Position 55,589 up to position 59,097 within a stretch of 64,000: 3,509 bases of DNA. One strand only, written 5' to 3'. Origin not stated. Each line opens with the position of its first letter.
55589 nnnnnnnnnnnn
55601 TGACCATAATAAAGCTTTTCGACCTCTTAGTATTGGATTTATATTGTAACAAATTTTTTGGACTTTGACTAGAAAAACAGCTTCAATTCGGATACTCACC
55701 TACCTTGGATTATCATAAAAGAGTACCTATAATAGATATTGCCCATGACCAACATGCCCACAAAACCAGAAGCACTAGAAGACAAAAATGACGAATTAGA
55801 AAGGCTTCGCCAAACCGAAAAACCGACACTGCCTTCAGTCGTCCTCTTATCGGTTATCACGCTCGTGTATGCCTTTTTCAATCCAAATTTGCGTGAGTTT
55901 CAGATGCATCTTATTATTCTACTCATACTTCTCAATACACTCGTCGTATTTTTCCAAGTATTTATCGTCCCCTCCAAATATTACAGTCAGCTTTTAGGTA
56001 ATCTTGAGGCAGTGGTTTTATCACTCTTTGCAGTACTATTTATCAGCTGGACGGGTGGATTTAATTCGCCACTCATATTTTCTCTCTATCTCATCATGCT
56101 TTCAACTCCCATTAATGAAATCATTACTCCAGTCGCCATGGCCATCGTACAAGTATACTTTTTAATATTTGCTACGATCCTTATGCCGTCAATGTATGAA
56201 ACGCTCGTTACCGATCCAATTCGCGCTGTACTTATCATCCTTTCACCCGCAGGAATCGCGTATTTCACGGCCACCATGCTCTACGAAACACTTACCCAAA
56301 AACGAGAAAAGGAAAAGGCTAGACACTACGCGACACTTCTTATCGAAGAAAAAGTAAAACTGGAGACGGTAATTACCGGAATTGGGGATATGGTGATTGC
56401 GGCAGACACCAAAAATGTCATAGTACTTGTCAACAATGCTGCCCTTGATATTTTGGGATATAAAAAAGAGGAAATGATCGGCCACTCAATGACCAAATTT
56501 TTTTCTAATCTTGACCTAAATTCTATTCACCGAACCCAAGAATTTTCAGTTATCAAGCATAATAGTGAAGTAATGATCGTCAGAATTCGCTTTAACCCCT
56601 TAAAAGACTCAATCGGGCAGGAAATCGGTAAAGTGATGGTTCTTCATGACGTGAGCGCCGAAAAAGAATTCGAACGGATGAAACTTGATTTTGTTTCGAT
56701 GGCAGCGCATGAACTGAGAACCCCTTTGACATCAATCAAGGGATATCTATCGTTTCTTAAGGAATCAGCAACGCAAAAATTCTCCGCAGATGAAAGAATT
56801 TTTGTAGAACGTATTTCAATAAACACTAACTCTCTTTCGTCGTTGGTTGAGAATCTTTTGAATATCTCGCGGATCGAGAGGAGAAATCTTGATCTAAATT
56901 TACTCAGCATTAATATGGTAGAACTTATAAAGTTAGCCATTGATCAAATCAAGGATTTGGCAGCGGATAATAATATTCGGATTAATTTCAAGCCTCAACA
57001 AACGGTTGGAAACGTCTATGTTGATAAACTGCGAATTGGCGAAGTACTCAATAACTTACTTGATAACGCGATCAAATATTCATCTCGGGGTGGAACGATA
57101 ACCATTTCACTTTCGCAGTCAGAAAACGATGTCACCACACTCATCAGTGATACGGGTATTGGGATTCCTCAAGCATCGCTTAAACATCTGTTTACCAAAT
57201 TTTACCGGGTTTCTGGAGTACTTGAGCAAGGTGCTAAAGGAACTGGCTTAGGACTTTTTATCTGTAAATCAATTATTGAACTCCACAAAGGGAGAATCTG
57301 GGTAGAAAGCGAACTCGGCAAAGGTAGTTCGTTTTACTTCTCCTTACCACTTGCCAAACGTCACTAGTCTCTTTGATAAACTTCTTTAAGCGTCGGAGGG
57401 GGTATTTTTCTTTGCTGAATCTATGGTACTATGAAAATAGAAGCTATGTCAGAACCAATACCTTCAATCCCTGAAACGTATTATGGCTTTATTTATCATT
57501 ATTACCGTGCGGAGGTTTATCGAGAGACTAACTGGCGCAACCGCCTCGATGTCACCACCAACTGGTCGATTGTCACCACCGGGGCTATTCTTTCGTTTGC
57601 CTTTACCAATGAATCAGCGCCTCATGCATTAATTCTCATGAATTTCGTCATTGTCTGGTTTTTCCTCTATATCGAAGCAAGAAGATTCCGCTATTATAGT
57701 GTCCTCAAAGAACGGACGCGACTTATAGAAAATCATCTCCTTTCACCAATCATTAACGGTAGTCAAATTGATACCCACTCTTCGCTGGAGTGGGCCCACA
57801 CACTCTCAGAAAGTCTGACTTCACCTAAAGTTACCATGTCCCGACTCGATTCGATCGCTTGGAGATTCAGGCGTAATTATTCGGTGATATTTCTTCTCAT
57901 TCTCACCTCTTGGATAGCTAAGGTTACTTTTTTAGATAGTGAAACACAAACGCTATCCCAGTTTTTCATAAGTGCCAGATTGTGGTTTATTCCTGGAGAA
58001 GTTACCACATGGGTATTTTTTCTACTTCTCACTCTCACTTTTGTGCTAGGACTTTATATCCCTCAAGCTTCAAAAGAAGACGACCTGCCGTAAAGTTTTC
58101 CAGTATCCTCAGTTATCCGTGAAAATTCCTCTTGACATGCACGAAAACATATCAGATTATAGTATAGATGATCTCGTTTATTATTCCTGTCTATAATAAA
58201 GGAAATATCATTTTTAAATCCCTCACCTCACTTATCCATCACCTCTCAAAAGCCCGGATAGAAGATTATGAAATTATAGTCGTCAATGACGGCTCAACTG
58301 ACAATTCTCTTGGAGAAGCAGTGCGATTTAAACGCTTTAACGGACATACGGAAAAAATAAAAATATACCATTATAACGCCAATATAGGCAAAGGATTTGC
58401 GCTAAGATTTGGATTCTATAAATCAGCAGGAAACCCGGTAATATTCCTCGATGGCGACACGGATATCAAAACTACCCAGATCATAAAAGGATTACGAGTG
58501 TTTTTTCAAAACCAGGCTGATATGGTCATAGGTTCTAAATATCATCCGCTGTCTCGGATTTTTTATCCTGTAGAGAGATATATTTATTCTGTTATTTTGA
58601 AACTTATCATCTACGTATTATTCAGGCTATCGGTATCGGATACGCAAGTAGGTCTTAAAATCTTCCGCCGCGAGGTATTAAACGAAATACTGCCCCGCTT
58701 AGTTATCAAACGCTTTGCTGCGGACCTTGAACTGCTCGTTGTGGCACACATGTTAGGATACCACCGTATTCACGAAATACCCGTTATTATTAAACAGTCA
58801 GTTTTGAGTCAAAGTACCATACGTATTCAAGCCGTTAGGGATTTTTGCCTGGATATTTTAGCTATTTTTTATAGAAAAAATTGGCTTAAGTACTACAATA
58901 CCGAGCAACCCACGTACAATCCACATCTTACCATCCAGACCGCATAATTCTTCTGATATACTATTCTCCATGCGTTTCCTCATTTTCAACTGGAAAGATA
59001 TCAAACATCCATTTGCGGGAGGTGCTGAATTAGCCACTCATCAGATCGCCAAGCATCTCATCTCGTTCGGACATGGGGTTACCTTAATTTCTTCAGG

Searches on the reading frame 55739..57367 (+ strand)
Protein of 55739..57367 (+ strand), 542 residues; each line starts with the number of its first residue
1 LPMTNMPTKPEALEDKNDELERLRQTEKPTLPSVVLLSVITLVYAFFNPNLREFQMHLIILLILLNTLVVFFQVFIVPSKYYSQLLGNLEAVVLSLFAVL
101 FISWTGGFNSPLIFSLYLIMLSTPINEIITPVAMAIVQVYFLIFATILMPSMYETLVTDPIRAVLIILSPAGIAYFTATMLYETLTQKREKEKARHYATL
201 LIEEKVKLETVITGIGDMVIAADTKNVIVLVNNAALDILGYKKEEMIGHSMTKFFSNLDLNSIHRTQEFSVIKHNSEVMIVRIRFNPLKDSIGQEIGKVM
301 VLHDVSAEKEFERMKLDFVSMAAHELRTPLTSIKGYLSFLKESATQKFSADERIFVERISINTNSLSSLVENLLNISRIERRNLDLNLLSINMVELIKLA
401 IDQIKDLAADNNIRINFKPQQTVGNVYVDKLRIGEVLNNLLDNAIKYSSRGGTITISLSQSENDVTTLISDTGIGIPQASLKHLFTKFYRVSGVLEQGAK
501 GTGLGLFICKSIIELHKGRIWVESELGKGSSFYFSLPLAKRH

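Call 15: search_protein_families(library=pfam, proteins=[window:55739-57367:+])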
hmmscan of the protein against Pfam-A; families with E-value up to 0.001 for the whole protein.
window:55739-57367:+ (542 aa): 7 families
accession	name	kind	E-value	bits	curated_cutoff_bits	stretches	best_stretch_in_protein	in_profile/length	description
PF02518.31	HATPase_c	-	4e-31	108.2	26.4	1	429-539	2-110/111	Histidine kinase-, DNA gyrase B-, and HSP90-like ATPase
PF00512.31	HisKA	-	1.5e-16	60.6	26.9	1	315-381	2-65/66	His Kinase A (phospho-acceptor) domain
PF13426.13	PAS_9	-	1.5e-10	41.7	27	1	219-306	5-102/103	PAS domain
PF00989.32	PAS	-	1.4e-08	35.2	22.6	1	208-287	3-81/113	PAS fold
PF08448.16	PAS_4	-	1.2e-06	29.1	23.1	1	215-309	4-109/110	PAS fold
PF13188.13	PAS_8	-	9.5e-06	25.8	21.8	1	207-260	2-52/65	PAS domain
PF13581.12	HATPase_c_2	-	0.00054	20.4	27.4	1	434-513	37-109/127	Histidine kinase-like ATPase domain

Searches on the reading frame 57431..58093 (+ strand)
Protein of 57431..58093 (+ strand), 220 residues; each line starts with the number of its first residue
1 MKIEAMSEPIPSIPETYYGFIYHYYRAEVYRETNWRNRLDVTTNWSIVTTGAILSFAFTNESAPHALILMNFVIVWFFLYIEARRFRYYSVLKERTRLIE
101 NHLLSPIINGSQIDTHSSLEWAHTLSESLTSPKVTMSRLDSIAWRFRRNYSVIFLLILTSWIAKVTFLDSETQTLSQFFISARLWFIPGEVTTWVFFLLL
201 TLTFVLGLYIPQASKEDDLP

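Call 80: search_protein_families(library=pfam, proteins=[window:57431-58093:+], max_evalue=0.0001)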
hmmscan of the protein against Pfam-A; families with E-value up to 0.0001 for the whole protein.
window:57431-58093:+ (220 aa): 1 family
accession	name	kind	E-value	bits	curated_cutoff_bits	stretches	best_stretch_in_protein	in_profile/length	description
PF10028.14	DUF2270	-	5.5e-54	183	25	1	23-204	2-181/184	Predicted integral membrane protein (DUF2270)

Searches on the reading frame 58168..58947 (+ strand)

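Call 80: search_protein_families(library=pfam, proteins=[window:58168-58947:+], max_evalue=0.0001)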
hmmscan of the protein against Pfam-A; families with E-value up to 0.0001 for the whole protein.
window:58168-58947:+ (259 aa): 2 families
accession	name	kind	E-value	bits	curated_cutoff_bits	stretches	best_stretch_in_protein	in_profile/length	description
PF00535.33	Glycos_transf_2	-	3.3e-21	76.4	23.3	1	3-174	1-167/168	Glycosyl transferase family 2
PF10111.15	Glyco_tranf_2_2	-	1.1e-05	25.5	27.3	1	3-107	1-101/276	Glycosyltransferase like family 2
